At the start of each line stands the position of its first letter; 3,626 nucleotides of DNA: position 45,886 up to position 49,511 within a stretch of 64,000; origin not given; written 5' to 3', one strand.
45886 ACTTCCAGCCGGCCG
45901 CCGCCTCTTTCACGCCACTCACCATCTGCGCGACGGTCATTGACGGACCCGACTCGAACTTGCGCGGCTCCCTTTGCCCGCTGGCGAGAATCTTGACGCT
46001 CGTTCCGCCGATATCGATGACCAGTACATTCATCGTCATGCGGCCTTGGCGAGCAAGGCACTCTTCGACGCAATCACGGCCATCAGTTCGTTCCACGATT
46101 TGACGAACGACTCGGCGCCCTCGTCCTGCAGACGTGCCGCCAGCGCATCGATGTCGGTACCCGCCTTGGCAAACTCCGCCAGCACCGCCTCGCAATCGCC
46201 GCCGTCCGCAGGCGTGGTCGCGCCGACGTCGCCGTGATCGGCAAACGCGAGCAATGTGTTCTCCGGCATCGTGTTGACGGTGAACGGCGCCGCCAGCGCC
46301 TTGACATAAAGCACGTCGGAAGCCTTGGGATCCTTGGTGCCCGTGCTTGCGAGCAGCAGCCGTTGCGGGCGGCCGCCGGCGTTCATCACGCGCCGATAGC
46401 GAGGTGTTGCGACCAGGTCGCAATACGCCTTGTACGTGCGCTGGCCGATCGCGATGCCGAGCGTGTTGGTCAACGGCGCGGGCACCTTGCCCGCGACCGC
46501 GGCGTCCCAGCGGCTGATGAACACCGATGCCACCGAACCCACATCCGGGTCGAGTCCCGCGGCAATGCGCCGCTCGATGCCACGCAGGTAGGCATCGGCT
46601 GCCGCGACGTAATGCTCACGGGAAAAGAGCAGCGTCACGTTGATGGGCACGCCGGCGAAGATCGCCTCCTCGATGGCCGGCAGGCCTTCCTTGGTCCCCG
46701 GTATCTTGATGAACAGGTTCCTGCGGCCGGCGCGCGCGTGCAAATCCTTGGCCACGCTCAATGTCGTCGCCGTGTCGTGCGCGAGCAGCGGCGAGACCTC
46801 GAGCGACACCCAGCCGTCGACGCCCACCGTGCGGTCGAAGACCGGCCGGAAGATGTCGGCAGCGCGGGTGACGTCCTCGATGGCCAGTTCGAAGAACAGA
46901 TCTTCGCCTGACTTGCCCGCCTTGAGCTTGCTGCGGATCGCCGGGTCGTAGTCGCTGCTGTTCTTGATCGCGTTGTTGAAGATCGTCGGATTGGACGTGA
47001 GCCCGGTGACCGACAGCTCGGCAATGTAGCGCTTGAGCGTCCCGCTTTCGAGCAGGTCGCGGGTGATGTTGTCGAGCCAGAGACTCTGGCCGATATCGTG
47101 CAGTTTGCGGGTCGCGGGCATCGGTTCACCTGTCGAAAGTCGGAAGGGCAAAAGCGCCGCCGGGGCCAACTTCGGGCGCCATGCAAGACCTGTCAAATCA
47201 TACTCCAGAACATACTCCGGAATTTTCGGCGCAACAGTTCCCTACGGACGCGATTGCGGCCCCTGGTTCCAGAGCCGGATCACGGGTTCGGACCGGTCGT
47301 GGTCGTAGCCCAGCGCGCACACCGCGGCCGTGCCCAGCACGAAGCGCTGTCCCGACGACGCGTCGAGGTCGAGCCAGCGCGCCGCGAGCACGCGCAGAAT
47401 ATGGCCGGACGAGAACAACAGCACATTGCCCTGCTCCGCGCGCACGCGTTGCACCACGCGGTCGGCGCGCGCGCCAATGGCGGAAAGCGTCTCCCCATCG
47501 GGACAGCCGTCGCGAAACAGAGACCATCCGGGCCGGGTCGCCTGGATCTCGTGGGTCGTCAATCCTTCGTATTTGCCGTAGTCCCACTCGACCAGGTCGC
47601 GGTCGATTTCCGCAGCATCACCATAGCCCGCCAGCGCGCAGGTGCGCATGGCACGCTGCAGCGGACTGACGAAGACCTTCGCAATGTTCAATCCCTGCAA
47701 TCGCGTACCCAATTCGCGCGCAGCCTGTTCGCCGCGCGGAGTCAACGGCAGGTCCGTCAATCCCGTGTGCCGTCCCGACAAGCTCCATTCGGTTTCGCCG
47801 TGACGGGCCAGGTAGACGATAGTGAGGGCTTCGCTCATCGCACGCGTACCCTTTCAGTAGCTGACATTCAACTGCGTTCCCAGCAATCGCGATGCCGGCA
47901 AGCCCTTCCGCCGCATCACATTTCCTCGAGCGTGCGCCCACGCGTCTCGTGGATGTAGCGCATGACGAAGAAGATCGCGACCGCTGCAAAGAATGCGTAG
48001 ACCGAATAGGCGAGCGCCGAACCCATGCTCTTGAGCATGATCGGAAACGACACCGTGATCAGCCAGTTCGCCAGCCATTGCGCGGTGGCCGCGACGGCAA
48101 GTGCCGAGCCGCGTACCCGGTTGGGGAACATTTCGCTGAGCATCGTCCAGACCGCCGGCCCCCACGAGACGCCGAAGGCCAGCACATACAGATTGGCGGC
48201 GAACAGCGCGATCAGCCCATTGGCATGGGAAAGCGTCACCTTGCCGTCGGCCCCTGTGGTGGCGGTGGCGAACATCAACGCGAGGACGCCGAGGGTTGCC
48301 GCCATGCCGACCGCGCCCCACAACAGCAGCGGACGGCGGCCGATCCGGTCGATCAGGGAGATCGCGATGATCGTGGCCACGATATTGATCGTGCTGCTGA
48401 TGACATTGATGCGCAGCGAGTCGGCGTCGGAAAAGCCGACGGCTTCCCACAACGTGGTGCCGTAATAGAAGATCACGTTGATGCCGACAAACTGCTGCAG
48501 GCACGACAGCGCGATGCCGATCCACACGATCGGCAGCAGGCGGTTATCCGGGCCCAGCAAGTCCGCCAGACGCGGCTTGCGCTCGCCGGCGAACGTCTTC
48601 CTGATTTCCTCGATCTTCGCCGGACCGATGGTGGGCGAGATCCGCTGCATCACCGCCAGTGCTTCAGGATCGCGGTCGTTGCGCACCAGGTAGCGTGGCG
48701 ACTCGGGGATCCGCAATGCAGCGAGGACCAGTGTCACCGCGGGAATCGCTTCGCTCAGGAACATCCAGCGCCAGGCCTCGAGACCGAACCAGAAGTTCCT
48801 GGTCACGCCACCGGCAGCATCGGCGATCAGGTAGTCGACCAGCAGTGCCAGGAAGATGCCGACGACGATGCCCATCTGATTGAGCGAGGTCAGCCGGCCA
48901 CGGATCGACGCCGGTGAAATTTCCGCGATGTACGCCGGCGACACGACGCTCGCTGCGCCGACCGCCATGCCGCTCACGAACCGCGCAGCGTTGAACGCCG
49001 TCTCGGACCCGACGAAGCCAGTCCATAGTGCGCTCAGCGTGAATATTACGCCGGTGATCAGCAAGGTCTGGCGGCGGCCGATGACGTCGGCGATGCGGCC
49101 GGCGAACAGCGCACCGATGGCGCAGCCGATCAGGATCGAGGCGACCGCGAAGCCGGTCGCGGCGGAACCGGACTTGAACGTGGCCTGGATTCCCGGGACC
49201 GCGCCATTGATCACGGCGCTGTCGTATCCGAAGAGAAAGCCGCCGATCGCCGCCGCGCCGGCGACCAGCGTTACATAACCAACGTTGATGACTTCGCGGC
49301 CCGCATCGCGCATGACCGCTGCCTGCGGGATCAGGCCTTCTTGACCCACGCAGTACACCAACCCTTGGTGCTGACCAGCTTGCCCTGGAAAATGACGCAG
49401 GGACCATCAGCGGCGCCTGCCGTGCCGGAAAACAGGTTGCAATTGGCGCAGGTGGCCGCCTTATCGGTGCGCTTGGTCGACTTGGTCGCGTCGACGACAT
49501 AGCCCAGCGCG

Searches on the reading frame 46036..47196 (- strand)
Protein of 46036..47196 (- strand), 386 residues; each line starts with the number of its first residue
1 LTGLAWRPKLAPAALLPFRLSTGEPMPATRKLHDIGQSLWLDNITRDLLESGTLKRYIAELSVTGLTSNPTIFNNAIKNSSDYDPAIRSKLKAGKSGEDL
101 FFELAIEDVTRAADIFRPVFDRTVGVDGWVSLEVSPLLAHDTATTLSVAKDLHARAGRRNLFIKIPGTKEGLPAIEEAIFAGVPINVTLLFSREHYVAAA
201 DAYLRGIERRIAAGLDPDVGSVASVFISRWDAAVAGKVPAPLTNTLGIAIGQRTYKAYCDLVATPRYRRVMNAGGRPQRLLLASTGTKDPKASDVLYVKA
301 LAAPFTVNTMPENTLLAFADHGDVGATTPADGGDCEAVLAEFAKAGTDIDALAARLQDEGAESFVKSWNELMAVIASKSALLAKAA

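Call 80: search_protein_families(library=pfam, proteins=[window:46036-47196:-], max_evalue=0.00001)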
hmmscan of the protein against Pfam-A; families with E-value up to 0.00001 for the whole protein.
window:46036-47196:- (386 aa): 1 family
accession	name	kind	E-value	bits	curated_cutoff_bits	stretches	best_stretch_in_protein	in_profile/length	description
PF00923.25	TAL_FSA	-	6.3e-72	242.8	27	1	39-373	1-283/285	Transaldolase/Fructose-6-phosphate aldolase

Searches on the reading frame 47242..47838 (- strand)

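Call 18: search_protein_families(library=pfam, proteins=[window:47242-47838:-], max_evalue=0.0001)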
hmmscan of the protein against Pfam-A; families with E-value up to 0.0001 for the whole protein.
window:47242-47838:- (198 aa): 1 family
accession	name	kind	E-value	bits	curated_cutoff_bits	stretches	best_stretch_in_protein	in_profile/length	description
PF00300.27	His_Phos_1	-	9.9e-48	162.8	21.7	1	8-191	1-192/194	Histidine phosphatase superfamily (branch 1)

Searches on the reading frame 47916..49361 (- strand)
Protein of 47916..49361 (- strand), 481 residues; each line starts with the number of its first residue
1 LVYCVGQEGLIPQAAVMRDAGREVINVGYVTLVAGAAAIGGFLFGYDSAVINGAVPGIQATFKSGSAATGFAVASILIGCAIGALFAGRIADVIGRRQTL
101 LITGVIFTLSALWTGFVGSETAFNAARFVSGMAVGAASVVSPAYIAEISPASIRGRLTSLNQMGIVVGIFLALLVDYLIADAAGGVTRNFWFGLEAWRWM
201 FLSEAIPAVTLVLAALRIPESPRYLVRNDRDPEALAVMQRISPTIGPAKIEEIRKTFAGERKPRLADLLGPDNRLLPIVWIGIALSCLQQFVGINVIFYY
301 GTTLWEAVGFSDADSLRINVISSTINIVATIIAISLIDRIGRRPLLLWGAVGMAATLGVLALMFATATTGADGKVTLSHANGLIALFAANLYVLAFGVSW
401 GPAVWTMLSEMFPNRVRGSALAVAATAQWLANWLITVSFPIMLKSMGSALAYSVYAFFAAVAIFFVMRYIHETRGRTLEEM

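Call 80: search_protein_families(library=pfam, proteins=[window:47916-49361:-], max_evalue=0.00001)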
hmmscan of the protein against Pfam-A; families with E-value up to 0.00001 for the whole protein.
window:47916-49361:- (481 aa): 2 families
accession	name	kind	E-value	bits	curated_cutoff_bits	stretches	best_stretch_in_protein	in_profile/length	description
PF00083.30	Sugar_tr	-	3.2e-110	369.5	22.3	1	36-481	4-448/452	Sugar (and other) transporter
PF07690.21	MFS_1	-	3.3e-39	135.2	33.4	1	38-431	2-342/347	Major Facilitator Superfamily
